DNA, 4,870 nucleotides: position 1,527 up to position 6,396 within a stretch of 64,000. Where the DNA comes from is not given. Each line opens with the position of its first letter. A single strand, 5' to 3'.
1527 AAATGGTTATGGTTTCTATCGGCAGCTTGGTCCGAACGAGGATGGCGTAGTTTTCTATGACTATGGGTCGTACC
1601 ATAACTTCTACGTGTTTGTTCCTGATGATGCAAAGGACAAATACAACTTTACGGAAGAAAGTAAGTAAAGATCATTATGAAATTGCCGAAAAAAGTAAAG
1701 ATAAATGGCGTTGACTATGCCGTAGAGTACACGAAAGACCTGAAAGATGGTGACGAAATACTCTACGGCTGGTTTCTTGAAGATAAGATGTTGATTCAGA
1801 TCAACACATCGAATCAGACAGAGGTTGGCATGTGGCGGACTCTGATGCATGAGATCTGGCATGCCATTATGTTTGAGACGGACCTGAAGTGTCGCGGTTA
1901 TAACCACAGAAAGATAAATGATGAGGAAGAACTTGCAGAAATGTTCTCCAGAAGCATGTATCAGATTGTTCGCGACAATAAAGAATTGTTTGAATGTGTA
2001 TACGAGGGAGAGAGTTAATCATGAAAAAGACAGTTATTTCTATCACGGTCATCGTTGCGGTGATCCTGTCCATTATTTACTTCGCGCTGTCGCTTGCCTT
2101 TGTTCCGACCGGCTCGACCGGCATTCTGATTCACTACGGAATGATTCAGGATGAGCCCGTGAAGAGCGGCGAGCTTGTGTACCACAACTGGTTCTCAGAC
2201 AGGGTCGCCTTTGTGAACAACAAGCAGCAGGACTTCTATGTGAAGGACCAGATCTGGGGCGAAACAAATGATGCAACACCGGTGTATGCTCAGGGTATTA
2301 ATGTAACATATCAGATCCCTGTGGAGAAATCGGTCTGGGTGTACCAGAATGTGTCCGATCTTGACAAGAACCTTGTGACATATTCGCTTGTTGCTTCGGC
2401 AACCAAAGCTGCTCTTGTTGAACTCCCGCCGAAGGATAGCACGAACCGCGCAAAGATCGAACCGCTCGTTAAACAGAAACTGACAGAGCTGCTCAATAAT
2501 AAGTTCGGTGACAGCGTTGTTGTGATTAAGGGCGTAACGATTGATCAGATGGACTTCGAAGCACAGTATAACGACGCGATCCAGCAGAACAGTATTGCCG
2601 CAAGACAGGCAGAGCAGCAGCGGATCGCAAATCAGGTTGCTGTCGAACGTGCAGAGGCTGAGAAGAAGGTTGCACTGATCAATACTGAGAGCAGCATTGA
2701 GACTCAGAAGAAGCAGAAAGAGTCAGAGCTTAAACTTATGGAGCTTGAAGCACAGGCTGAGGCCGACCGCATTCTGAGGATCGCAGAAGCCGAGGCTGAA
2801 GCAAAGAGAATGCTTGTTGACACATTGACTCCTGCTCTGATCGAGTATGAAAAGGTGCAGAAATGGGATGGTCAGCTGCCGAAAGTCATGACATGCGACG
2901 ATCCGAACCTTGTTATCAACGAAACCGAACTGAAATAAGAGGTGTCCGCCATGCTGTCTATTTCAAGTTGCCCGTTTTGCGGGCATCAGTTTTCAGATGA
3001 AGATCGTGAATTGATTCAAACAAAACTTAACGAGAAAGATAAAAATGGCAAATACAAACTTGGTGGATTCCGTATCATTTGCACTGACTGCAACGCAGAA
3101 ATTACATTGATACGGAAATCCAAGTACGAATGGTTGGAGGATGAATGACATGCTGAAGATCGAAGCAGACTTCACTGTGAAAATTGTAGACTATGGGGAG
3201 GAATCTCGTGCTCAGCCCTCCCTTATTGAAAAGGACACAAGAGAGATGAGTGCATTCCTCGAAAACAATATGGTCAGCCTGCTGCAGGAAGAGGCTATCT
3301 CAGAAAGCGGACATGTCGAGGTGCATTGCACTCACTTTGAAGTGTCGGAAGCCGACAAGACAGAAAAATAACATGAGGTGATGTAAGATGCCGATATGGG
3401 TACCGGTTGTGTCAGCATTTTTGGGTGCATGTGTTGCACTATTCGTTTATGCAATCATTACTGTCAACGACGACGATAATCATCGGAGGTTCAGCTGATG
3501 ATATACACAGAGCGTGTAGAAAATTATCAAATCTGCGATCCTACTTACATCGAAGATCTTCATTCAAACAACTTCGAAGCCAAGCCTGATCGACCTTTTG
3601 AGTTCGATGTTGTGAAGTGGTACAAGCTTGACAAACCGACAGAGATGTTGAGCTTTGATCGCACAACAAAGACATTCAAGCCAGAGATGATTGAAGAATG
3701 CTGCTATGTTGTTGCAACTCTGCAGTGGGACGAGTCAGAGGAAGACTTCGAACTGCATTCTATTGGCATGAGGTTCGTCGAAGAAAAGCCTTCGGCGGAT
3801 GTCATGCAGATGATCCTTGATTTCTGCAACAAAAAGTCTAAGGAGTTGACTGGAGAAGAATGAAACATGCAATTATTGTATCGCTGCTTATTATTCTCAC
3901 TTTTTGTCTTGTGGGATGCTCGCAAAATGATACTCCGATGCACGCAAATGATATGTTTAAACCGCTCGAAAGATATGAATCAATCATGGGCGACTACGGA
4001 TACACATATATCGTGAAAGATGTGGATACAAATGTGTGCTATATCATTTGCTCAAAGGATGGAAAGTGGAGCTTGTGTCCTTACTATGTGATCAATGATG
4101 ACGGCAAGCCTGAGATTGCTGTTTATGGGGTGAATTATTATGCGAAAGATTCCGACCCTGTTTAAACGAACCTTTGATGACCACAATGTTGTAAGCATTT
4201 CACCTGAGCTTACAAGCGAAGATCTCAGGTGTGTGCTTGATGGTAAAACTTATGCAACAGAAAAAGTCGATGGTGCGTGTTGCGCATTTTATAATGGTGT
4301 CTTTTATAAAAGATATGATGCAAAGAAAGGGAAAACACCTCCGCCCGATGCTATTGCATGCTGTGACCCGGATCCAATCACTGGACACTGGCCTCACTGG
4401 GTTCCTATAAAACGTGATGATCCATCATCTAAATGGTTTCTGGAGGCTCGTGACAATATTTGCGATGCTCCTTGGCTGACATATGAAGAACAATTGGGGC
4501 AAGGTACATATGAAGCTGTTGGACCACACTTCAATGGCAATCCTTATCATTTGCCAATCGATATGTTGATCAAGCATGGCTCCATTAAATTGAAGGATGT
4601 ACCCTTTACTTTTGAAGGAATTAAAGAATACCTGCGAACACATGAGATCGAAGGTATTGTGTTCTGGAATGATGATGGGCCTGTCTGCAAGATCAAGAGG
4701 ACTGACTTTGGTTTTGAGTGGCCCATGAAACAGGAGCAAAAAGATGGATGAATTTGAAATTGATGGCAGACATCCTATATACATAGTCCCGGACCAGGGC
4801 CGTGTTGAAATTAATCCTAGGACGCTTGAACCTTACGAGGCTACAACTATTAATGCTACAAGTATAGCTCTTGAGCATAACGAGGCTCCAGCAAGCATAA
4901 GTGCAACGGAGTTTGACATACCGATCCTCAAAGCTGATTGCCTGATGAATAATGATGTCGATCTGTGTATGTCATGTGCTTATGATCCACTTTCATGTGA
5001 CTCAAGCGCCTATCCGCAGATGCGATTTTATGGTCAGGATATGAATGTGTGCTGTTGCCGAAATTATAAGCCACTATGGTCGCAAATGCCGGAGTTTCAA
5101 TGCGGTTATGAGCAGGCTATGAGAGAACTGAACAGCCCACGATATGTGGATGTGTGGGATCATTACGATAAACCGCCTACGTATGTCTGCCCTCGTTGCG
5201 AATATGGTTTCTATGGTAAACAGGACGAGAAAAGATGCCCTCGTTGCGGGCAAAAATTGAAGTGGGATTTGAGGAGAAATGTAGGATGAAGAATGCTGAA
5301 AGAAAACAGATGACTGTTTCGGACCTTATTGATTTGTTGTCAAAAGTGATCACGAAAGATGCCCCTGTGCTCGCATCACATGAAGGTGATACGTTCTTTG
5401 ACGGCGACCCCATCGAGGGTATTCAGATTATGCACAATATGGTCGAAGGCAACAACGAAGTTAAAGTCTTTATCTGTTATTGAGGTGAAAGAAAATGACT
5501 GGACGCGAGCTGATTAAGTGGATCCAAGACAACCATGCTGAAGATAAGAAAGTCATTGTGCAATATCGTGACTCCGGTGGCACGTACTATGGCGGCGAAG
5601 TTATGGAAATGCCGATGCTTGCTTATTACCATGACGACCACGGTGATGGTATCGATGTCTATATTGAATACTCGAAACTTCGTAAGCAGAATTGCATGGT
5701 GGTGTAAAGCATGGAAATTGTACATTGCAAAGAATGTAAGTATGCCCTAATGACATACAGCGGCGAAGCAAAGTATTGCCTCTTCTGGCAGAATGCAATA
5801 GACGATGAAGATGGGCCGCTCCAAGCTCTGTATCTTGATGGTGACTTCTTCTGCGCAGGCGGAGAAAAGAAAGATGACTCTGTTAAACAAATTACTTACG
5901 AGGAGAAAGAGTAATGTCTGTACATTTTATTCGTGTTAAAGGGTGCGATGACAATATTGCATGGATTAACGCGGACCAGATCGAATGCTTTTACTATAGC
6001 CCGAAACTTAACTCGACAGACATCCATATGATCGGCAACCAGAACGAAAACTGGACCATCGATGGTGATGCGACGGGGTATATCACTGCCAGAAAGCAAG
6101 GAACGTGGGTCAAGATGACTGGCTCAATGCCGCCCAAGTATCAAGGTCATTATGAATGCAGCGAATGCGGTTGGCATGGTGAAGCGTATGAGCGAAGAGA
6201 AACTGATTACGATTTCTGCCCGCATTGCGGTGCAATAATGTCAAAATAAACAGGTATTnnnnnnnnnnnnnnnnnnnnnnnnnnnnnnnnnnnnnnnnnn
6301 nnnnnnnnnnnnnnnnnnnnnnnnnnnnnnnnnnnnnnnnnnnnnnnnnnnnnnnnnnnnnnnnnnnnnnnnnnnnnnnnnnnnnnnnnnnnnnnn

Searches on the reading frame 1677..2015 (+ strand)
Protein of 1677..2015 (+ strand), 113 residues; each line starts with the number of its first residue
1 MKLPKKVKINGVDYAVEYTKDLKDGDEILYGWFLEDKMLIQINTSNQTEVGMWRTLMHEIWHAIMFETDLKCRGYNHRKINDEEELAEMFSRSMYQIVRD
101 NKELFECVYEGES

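Call 77: search_protein_families(library=pfam, proteins=[window:1677-2015:+], max_evalue=0.01)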
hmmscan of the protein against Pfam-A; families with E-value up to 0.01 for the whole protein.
window:1677-2015:+ (113 aa): 1 family
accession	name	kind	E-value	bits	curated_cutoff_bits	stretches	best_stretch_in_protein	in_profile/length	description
PF06114.19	Peptidase_M78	-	0.0017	18.6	22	1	25-79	16-69/123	IrrE N-terminal-like domain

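Call 78: search_protein_families(library=phrogs, proteins=[window:1677-2015:+], max_evalue=0.001)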
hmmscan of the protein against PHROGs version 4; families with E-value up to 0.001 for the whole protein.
window:1677-2015:+ (113 aa): 1 family
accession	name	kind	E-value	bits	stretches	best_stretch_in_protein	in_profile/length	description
phrog_1233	-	unknown function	8e-24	85.3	1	1-110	6-113/306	-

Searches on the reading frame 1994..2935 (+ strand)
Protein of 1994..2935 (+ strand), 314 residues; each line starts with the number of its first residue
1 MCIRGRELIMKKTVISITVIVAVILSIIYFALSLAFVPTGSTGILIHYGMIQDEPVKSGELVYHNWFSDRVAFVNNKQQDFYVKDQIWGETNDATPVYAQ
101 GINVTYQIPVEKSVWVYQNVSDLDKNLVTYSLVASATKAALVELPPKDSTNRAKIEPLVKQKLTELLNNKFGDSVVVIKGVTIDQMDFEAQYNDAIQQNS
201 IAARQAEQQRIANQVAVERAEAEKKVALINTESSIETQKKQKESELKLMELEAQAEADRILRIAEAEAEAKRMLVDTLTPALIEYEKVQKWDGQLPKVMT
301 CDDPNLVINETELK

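Call 11: search_protein_families(library=phrogs, proteins=[window:1994-2935:+], max_evalue=0.001)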
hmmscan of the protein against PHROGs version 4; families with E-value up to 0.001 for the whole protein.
window:1994-2935:+ (314 aa): 3 families
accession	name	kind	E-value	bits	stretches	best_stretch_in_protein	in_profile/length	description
phrog_200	-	other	8.5e-26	91.9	1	9-304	75-351/379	lipoprotein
phrog_38808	-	unknown function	3.9e-06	28.1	1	251-301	6-58/68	-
phrog_7282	-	unknown function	0.00032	21.4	1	89-281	45-228/244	-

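Call 12: search_protein_families(library=pfam, proteins=[window:1994-2935:+], max_evalue=0.01)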
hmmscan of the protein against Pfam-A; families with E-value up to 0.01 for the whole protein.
window:1994-2935:+ (314 aa): 1 family
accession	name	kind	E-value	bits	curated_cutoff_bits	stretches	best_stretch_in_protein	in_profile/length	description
PF01145.31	Band_7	-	2e-09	38.2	23.6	1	37-224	3-176/176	SPFH domain / Band 7 family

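Call 61: search_protein_families(library=padloc, proteins=[window:1994-2935:+], max_evalue=0.01)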
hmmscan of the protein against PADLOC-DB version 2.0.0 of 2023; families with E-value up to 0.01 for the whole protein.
window:1994-2935:+ (314 aa): 0 families

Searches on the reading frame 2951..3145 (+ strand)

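Call 77: search_protein_families(library=pfam, proteins=[window:2951-3145:+], max_evalue=0.01)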
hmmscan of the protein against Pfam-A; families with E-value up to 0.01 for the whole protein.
window:2951-3145:+ (65 aa): 6 families
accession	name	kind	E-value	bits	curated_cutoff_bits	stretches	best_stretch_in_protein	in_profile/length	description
PF04423.19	Rad50_zn_hook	-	0.00019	21.6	24.3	1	6-29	21-44/52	Rad50 zinc hook motif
PF14354.12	Lar_restr_allev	-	0.00033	21.3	28.6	1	5-60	4-44/58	Restriction alleviation protein Lar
PF14353.12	CpXC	-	0.00067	20.1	25.4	1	6-64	2-60/121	CpXC protein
PF23146.2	Zf_IFT144_1st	-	0.0015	18.9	27.5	0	5-16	5-16/25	IFT144, first zinc finger domain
PF10571.15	UPF0547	-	0.0039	17.7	29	1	5-15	15-25/26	Uncharacterised protein family UPF0547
PF08274.17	Zn_Ribbon_YjdM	-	0.009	16.4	30.8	0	7-15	22-30/30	PhnA Zinc-Ribbon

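Call 78: search_protein_families(library=phrogs, proteins=[window:2951-3145:+], max_evalue=0.001)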
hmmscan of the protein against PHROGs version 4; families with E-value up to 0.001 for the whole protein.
window:2951-3145:+ (65 aa): 0 families

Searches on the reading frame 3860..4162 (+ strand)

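Call 77: search_protein_families(library=pfam, proteins=[window:3860-4162:+], max_evalue=0.01)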
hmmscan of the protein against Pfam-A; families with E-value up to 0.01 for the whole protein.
window:3860-4162:+ (101 aa): 0 families

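Call 78: search_protein_families(library=phrogs, proteins=[window:3860-4162:+], max_evalue=0.001)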
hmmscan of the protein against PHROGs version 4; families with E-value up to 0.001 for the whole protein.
window:3860-4162:+ (101 aa): 2 families
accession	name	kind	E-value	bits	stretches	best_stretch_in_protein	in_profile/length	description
phrog_8801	-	unknown function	4.8e-05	24.8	1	1-84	1-88/94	-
phrog_11767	-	unknown function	0.00049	21.3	1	1-85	2-83/89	-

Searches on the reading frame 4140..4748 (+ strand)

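Call 11: search_protein_families(library=phrogs, proteins=[window:4140-4748:+], max_evalue=0.001)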
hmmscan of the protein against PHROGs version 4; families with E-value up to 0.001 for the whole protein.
window:4140-4748:+ (203 aa): 1 family
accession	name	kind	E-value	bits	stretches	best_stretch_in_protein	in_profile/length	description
phrog_14301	-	DNA, RNA and nucleotide metabolism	6.6e-54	183.6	1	1-193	1-185/186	RNA ligase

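Call 12: search_protein_families(library=pfam, proteins=[window:4140-4748:+], max_evalue=0.01)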
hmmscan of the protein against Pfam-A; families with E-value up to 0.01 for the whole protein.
window:4140-4748:+ (203 aa): 1 family
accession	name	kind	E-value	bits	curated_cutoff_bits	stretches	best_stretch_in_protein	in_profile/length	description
PF17720.7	RLIG1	-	1.3e-15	57.6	25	1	117-198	187-277/324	RNA ligase 1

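Call 61: search_protein_families(library=padloc, proteins=[window:4140-4748:+], max_evalue=0.01)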
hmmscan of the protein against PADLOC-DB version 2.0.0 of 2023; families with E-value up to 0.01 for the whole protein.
window:4140-4748:+ (203 aa): 0 families

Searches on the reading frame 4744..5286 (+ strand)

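Call 11: search_protein_families(library=phrogs, proteins=[window:4744-5286:+], max_evalue=0.001)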
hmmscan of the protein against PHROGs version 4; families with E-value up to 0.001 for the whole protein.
window:4744-5286:+ (181 aa): 1 family
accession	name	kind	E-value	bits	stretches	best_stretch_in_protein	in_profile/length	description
phrog_10714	-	unknown function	1.5e-05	26.2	1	145-175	72-102/109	-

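Call 12: search_protein_families(library=pfam, proteins=[window:4744-5286:+], max_evalue=0.01)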
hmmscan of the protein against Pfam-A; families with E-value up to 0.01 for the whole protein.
window:4744-5286:+ (181 aa): 0 families

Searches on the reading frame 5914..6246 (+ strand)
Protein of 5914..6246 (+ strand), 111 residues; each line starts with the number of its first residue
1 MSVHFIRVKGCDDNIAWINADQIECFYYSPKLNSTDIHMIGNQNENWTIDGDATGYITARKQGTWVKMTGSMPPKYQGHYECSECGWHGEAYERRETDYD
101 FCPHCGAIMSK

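Call 77: search_protein_families(library=pfam, proteins=[window:5914-6246:+], max_evalue=0.01)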
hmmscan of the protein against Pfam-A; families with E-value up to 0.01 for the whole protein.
window:5914-6246:+ (111 aa): 3 families
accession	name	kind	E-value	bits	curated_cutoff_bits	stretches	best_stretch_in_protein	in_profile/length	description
PF13248.11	Zn_ribbon_3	-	0.0012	18.7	27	0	101-107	18-24/26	zinc-ribbon domain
PF13240.11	Zn_Ribbon_1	-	0.0026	17.9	25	0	98-107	12-21/23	zinc-ribbon domain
PF08792.16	A2L_zn_ribbon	-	0.0056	16.8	22.9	0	80-108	4-30/33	A2L zinc ribbon domain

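Call 78: search_protein_families(library=phrogs, proteins=[window:5914-6246:+], max_evalue=0.001)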
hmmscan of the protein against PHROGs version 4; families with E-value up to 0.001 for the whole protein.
window:5914-6246:+ (111 aa): 2 families
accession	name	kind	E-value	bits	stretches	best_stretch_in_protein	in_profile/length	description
phrog_32557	-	unknown function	0.00023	21.5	1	64-107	235-278/313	-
phrog_21525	-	unknown function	0.00072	21.1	1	79-107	71-101/108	-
